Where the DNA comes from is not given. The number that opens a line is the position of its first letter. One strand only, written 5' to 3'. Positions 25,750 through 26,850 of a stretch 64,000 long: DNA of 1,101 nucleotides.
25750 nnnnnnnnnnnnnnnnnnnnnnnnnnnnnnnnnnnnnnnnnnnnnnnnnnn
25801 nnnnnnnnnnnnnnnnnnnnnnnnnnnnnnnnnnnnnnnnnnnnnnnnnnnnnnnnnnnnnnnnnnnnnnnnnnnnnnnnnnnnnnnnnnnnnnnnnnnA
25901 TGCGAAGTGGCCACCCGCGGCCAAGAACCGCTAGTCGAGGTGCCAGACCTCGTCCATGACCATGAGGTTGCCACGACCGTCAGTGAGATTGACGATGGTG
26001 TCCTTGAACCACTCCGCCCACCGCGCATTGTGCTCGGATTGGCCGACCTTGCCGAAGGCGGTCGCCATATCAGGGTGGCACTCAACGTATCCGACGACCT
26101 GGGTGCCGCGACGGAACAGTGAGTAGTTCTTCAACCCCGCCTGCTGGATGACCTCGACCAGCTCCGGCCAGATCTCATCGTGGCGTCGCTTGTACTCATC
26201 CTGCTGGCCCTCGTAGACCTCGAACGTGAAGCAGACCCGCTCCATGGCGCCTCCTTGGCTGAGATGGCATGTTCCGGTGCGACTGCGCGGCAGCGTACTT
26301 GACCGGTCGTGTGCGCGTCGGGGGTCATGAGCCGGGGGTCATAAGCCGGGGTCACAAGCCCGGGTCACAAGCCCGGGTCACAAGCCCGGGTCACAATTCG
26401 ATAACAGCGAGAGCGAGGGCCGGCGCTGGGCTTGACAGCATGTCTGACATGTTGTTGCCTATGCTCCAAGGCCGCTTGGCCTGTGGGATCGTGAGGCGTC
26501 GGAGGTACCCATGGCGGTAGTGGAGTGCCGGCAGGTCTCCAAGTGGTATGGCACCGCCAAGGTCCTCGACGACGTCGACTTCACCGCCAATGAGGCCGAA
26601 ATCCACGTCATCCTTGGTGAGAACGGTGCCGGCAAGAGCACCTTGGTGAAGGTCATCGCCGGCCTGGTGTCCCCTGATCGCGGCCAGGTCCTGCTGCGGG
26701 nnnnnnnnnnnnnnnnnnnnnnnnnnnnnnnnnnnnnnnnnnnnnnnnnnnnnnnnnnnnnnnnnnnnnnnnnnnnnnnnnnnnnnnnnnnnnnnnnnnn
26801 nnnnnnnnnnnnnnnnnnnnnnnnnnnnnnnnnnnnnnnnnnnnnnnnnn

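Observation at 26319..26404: Six-copy 13-bp tandem array (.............) in the divergent rhaM / ABC-transporter control region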

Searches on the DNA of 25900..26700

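Call 47: search_rna_families(source=window, start=25900, end=26700, threshold=evalue, max_evalue=1)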
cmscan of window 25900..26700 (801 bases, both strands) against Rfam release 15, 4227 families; matches with E-value up to 1: 0.
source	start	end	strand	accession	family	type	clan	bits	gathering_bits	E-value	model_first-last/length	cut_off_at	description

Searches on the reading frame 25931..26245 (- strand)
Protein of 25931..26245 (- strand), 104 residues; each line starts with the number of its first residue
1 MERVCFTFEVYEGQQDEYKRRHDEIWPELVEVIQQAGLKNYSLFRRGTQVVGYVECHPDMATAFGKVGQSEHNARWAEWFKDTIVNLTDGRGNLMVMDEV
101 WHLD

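Call 7: search_protein_families(library=pfam, proteins=[window:25931-26245:-])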
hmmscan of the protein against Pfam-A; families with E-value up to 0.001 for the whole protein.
window:25931-26245:- (104 aa): 1 family
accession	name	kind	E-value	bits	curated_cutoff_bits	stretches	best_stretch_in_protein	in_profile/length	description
PF05336.19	rhaM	-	3.9e-22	78.9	23.4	1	3-103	1-105/105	L-rhamnose mutarotase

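Call 9: find_encoding_contigs(protein=window:25931-26245:-, flank=3000, max_places=10)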
Protein window:25931-26245:- (104 aa): 23 contigs read that carry it; 10 places shown.
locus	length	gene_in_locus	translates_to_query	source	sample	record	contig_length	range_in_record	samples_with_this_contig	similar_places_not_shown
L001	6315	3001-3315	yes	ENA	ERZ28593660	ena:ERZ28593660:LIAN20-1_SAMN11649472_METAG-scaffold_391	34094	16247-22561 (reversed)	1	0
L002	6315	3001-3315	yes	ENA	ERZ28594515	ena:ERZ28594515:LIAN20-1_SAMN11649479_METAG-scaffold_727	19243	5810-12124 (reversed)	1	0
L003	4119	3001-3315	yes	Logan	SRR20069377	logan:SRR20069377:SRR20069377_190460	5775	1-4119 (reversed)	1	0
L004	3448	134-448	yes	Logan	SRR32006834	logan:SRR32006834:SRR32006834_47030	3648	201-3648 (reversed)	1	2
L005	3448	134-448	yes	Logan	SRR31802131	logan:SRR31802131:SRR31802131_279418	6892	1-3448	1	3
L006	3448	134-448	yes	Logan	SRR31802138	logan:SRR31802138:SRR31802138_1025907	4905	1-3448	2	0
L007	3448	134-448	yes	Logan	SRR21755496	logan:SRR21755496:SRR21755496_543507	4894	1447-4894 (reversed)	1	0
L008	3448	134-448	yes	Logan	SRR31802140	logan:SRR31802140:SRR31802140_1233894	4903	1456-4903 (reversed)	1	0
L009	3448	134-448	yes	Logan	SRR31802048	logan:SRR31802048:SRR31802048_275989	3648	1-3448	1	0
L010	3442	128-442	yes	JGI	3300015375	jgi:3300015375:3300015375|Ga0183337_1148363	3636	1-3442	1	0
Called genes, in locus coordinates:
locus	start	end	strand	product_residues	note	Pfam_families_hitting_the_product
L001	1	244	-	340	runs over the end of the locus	PF02653:BPD_transp_2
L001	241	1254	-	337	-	-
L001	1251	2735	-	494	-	PF13514:AAA_27 (faint), PF13555:AAA_29 (faint), PF00005:ABC_tran, PF13304:AAA_21 (faint), PF00005:ABC_tran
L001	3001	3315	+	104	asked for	PF05336:rhaM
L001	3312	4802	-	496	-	PF07364:DUF1485, PF07171:MlrC_C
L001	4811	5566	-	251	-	PF00106:adh_short, PF01370:Epimerase, PF08659:KR, PF13561:adh_short_C2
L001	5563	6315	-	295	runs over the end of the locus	PF04909:Amidohydro_2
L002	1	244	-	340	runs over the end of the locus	PF02653:BPD_transp_2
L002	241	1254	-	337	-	-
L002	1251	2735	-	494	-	PF13555:AAA_29 (faint), PF00005:ABC_tran, PF13304:AAA_21 (faint), PF00005:ABC_tran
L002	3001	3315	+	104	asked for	PF05336:rhaM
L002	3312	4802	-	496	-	PF07364:DUF1485, PF07171:MlrC_C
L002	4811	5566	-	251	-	PF00106:adh_short, PF01370:Epimerase, PF08659:KR, PF13561:adh_short_C2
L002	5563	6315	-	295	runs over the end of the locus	PF04909:Amidohydro_2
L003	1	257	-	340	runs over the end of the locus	PF02653:BPD_transp_2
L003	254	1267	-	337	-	-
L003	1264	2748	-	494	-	PF13514:AAA_27 (faint), PF13555:AAA_29 (faint), PF00005:ABC_tran, PF13304:AAA_21 (faint), PF00005:ABC_tran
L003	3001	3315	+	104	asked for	PF05336:rhaM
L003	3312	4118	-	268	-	?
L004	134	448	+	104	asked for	PF05336:rhaM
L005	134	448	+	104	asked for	PF05336:rhaM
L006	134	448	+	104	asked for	PF05336:rhaM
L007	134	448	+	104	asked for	PF05336:rhaM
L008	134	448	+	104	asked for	PF05336:rhaM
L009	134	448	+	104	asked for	PF05336:rhaM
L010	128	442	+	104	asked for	PF05336:rhaM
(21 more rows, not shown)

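Call 20: find_homologous_proteins(query=window:25931-26245:-, max_evalue=1e-10)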
Query window:25931-26245:- (104 aa): 698 proteins with E <= 1e-10 among 802 candidates; the best 120 are listed.
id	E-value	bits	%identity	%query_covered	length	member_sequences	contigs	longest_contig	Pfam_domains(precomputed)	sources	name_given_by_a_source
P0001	1.3e-65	236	97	100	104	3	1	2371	PF05336.20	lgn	-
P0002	7.5e-51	189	76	100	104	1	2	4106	PF05336.20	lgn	-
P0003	1.9e-50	187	74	100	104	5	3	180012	PF05336.20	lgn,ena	-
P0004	1.1e-49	185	75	100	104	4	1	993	PF05336.20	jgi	jgi:L-rhamnose mutarotase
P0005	2.8e-49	183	74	100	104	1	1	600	PF05336.20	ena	-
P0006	3.6e-49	183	73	100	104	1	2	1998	PF05336.20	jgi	jgi:L-rhamnose mutarotase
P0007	3.6e-49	183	73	100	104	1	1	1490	PF05336.20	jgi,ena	jgi:L-rhamnose mutarotase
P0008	3.8e-49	183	72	100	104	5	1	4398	PF05336.20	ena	-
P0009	9.1e-49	182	74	100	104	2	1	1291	PF05336.20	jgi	jgi:L-rhamnose mutarotase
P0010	9.2e-49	182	74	100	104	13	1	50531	PF05336.20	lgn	-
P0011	9.5e-49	182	72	100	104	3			PF05336.20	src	-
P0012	1.3e-48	181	71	100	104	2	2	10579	PF05336.20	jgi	-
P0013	1.3e-48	181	77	100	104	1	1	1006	PF05336.20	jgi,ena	-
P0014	1.9e-48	181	70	100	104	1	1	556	PF05336.20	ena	-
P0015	1.9e-48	181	72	100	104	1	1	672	PF05336.20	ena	-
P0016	2.1e-48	181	73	100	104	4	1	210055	PF05336.20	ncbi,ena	-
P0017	2.4e-48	180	73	100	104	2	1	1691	PF05336.20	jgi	jgi:L-rhamnose mutarotase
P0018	2.6e-48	180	73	100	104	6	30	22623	PF05336.20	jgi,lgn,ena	jgi:L-rhamnose mutarotase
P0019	3.4e-48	180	73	100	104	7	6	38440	PF05336.20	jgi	jgi:L-rhamnose mutarotase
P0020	3.5e-48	180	72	100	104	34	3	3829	PF05336.20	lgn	-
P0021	3.8e-48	180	72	100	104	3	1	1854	PF05336.20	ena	-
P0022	3.8e-48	180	73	100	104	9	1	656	PF05336.20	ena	-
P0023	4.0e-48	180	72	100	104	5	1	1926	PF05336.20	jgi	jgi:L-rhamnose mutarotase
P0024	4.2e-48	180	72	100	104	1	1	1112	PF05336.20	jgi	-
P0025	4.9e-48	179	72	100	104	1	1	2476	PF05336.20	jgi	jgi:L-rhamnose mutarotase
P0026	5.4e-48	179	72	100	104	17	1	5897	PF05336.20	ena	-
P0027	6.5e-48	179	73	100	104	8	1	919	PF05336.20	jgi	-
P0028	7.4e-48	179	72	100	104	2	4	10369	PF05336.20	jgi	jgi:L-rhamnose mutarotase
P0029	7.9e-48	179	73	100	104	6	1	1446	PF05336.20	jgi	jgi:L-rhamnose mutarotase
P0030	8.8e-48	179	72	100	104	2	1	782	PF05336.20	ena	-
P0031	9.3e-48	179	72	100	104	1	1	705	PF05336.20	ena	-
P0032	9.6e-48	179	72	100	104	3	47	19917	PF05336.20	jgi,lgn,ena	jgi:L-rhamnose mutarotase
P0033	1.0e-47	178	70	100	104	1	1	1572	PF05336.20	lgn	-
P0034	1.2e-47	178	73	100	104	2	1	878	PF05336.20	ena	-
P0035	1.3e-47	178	71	100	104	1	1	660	PF05336.20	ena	-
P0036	1.3e-47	178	72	100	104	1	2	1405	PF05336.20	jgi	jgi:L-rhamnose mutarotase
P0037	1.8e-47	178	70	100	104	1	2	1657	PF05336.20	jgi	jgi:L-rhamnose mutarotase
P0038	1.8e-47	178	74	100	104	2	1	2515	PF05336.20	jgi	jgi:L-rhamnose mutarotase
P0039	2.0e-47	178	71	100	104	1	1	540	PF05336.20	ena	-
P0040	2.0e-47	177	71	100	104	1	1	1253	PF05336.20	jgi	jgi:L-rhamnose mutarotase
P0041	2.1e-47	177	72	99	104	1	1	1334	PF05336.20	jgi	jgi:L-rhamnose mutarotase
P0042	2.2e-47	177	72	100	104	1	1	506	PF05336.20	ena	-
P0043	2.3e-47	177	71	100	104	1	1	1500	PF05336.20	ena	-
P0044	2.6e-47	177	70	100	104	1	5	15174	PF05336.20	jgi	jgi:L-rhamnose mutarotase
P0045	2.8e-47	177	72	100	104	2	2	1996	PF05336.20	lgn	-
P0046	3.4e-47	177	74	100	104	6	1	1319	PF05336.20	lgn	-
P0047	3.4e-47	177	72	100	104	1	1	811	PF05336.20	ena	-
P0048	3.7e-47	177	75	100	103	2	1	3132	PF05336.20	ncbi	-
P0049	3.7e-47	177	72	100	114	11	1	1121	PF05336.20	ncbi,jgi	jgi:L-rhamnose mutarotase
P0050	4.2e-47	176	72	100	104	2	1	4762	PF05336.20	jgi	jgi:L-rhamnose mutarotase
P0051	4.9e-47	176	72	99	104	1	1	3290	PF05336.20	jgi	jgi:L-rhamnose mutarotase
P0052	5.0e-47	176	73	100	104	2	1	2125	PF05336.20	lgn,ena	-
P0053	5.3e-47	176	73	100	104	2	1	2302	PF05336.20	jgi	jgi:L-rhamnose mutarotase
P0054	5.4e-47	176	72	100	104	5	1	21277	PF05336.20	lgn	-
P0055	5.6e-47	176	70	100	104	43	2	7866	PF05336.20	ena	-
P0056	6.0e-47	176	71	100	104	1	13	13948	PF05336.20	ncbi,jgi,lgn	-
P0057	7.1e-47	176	70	100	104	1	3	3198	PF05336.20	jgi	jgi:L-rhamnose mutarotase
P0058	7.3e-47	176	73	98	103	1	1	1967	PF05336.20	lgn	-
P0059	7.6e-47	176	70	100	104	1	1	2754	PF05336.20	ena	-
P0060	7.9e-47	176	70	100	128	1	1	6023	PF05336.20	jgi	jgi:L-rhamnose mutarotase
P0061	9.1e-47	175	69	100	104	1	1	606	PF05336.20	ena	-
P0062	1.0e-46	175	71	100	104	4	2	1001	PF05336.20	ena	-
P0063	1.1e-46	175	72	100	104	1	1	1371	PF05336.20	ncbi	-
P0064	1.2e-46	175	71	100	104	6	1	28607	PF05336.20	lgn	-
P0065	1.3e-46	175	71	100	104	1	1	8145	PF05336.20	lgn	-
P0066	1.3e-46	175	71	100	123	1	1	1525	PF05336.20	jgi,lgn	-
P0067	1.6e-46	175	68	100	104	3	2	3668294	PF05336.20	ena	-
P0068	1.7e-46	175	71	100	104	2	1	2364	PF05336.20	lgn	-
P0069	1.7e-46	174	68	100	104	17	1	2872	PF05336.20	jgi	jgi:L-rhamnose mutarotase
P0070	1.7e-46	174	68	100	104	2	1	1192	PF05336.20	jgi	jgi:L-rhamnose mutarotase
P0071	1.8e-46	174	71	100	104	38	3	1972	PF05336.20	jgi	jgi:L-rhamnose mutarotase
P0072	1.9e-46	174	68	100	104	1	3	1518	PF05336.20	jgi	jgi:L-rhamnose mutarotase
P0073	2.7e-46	174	69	100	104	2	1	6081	PF05336.20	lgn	-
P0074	2.9e-46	174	70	100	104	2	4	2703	PF05336.20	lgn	-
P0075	3.1e-46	174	74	100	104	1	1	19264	PF05336.20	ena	-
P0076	3.5e-46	173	70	100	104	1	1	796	PF05336.20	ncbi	-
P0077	3.9e-46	173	72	97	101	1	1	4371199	PF05336.20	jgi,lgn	jgi:L-rhamnose mutarotase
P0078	4.3e-46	173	73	100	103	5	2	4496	PF05336.20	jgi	jgi:L-rhamnose mutarotase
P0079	4.4e-46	173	74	100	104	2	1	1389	PF05336.20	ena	-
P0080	4.5e-46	173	70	100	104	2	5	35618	PF05336.20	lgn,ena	-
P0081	4.8e-46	173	69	100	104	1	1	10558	PF05336.20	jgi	jgi:L-rhamnose mutarotase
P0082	5.0e-46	173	70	100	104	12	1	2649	PF05336.20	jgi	jgi:L-rhamnose mutarotase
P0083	5.1e-46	173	70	100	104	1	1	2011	PF05336.20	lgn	-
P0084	5.2e-46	173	70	100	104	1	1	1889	PF05336.20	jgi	jgi:L-rhamnose mutarotase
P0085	5.5e-46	173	72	100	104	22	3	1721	PF05336.20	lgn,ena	-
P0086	5.6e-46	173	71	100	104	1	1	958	PF05336.20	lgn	-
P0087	6.4e-46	173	69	100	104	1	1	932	PF05336.20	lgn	-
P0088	6.5e-46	173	72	100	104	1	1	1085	PF05336.20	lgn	-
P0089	6.5e-46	173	71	100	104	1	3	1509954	PF05336.20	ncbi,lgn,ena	-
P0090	6.7e-46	173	71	100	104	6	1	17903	PF05336.20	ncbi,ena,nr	ncbi:MAG: L-rhamnose mutarotase [Actinobacteria bacterium]|nr:L-rhamnose mutarotase [Actinomycetota 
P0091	6.9e-46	173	69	100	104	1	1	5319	PF05336.20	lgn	-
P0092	8.1e-46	172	71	100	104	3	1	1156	PF05336.20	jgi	jgi:L-rhamnose mutarotase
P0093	8.5e-46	172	69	100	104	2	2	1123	PF05336.20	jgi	-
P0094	8.5e-46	172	69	100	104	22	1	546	PF05336.20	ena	-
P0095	9.0e-46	172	69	100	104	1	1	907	PF05336.20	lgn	-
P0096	9.0e-46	172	67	100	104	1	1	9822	PF05336.20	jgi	jgi:L-rhamnose mutarotase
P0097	9.1e-46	172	69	100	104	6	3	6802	PF05336.20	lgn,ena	-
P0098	9.1e-46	172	68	100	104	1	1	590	PF05336.20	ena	-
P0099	9.6e-46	172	70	100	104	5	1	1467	PF05336.20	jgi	jgi:L-rhamnose mutarotase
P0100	9.7e-46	172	69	100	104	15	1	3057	PF05336.20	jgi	jgi:L-rhamnose mutarotase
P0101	1.0e-45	172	69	100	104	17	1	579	PF05336.20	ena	-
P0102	1.1e-45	172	69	100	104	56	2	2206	PF05336.20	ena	-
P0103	1.1e-45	172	70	98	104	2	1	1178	PF05336.20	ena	-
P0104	1.1e-45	172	68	100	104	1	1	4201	PF05336.20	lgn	-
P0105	1.1e-45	172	69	100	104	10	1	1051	PF05336.20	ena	-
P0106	1.2e-45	172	69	100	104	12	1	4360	PF05336.20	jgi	jgi:L-rhamnose mutarotase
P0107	1.3e-45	172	69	100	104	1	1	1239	PF05336.20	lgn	-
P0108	1.3e-45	172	70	100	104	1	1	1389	PF05336.20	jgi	jgi:L-rhamnose mutarotase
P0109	1.3e-45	172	69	100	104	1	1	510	PF05336.20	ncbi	-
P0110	1.4e-45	172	69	100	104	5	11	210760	PF05336.20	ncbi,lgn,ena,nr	ncbi:MAG: L-rhamnose mutarotase [Actinomycetota bacterium]|nr:L-rhamnose mutarotase [Actinomycetota 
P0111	1.4e-45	172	69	100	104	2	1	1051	PF05336.20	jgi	jgi:L-rhamnose mutarotase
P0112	1.4e-45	172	72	97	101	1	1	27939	PF05336.20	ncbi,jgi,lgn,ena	-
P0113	1.4e-45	172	70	100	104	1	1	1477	PF05336.20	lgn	-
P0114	1.6e-45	171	69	100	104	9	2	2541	PF05336.20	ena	-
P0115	1.7e-45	171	67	100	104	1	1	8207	PF05336.20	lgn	-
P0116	2.0e-45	171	71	98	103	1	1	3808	PF05336.20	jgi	jgi:L-rhamnose mutarotase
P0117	2.2e-45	171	67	100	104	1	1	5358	PF05336.20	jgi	jgi:L-rhamnose mutarotase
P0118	2.4e-45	171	71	100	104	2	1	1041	PF05336.20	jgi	jgi:L-rhamnose mutarotase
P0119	2.4e-45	171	68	100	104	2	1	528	PF05336.20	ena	-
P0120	2.5e-45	171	67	100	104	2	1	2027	PF05336.20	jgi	jgi:L-rhamnose mutarotase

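Call 22: find_related_loci(query=A2, collection=genome_contigs, flank=4000)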
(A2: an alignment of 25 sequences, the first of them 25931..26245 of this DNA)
Query A2 (104 aa) in genome_contigs; peptide patterns used: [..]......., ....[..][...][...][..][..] (x = any residue, [..] = any of these).
600 stretches matched a pattern (row limit reached: there are more); 594 encode a relative of the query (tblastn E <= 1e-3); the best 80 are kept; 80 distinct loci.
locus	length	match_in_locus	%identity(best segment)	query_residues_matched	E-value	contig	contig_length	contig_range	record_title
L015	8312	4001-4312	73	1-104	1e-52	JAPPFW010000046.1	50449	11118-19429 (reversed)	MAG: bacterium isolate RHO1_bin_3 NODE_1456_length_50449_cov_36.616442, whole genome shotgun sequence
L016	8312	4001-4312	71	1-104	1e-51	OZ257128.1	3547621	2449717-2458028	MAG: Actinomycetes bacterium isolate a64d84fb-41c3-4246-938b-28fa759d90e4 genome assembly, chromosome: 1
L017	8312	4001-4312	71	1-104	1e-50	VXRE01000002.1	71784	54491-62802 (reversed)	MAG: Acidimicrobiia bacterium isolate SB0664_bin_25 NODE_356_length_71784_cov_13.152407, whole genome shotgun sequence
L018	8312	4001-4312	71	1-104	2e-50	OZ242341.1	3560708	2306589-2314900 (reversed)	MAG: Candidatus Poriferisocius sp. isolate 0ce05ba1-728e-4541-870e-a511d1e8f405 genome assembly, chromosome: 1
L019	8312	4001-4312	71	1-104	5e-50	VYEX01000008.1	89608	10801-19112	MAG: Acidimicrobiia bacterium isolate SB0677_bin_11 NODE_85_length_89608_cov_39.187587, whole genome shotgun sequence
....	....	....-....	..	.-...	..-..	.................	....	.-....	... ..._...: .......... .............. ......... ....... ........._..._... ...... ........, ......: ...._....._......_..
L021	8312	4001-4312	70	1-104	4e-50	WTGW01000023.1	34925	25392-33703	MAG: Acidimicrobiia bacterium isolate CO36404bin_8 NODE_186_length_34925_cov_45.094465, whole genome shotgun sequence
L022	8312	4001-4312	69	1-104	1e-48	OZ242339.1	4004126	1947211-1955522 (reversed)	MAG: Acidimicrobiales bacterium isolate d2f1fe46-59da-42e5-8b0a-fdf35f8109fa genome assembly, chromosome: 1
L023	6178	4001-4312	68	1-104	1e-48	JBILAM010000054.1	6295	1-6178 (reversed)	MAG: Candidatus Planktophila sp. isolate ME2016-05-12_3300042304_group7_bin64 Rohwer_bin314_scaffold_8234_c1, whole geno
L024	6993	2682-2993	64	1-104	2e-48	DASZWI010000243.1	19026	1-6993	MAG TPA_asm: Gaiellaceae bacterium isolate SMAG_U6153 k141_228444, whole genome shotgun sequence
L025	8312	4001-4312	65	1-104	4e-48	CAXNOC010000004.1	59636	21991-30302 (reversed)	MAG: Candidatus Planktophila sp. isolate LH-02apr19-50 genome assembly, contig: LH-02apr19-C770, whole genome shotgun se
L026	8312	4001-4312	67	1-104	1e-47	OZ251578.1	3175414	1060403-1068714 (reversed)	MAG: Candidatus Spongiisociaceae bacterium isolate e66f1d62-28d5-4ec1-b84d-980f6b68271e genome assembly, chromosome: 1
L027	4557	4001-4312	64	1-104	2e-46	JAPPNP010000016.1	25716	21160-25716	MAG: Chloroflexota bacterium isolate RHO3_bin_74 NODE_3331_length_25716_cov_23.795215, whole genome shotgun sequence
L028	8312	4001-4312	64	1-104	5e-46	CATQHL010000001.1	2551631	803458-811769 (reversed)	MAG: uncultured Acidimicrobiales bacterium isolate 67b46900-d248-40fa-8d4e-feeca43cf5f0 genome assembly, contig: contig_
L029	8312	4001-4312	63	1-104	7e-45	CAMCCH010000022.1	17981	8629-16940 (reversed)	MAG: Bifidobacterium breve isolate MaE-09apr19-315 genome assembly, contig: MaE-09apr19-C4049, whole genome shotgun sequ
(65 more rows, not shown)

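Call 24: find_encoding_contigs(protein=P0001, flank=3000, max_places=10)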
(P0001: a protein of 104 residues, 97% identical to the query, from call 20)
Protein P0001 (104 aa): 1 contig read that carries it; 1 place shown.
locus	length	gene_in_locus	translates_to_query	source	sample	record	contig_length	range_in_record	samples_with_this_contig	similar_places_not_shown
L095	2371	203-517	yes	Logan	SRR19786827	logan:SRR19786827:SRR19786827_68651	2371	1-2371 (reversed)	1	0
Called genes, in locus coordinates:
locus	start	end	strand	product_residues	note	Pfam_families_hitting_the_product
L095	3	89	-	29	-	?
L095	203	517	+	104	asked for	PF05336:rhaM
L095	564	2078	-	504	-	PF07364:DUF1485, PF07171:MlrC_C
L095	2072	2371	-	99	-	?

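Call 25: find_encoding_contigs(protein=P0002, flank=3000, max_places=6)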
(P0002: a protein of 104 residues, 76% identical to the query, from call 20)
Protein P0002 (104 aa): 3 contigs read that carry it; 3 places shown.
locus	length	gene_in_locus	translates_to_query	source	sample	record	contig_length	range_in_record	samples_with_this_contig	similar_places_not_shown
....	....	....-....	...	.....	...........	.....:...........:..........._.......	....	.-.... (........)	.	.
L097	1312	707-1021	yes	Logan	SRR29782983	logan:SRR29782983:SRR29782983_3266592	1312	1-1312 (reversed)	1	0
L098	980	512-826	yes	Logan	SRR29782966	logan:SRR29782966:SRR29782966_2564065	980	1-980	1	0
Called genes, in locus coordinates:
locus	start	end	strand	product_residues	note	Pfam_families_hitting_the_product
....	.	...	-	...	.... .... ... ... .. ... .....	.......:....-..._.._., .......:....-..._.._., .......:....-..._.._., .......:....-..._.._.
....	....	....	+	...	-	-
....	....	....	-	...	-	-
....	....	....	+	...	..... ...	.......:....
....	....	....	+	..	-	?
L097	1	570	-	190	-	?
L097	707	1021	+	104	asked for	PF05336:rhaM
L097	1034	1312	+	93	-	?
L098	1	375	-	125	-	?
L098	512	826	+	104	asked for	PF05336:rhaM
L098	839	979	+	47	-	?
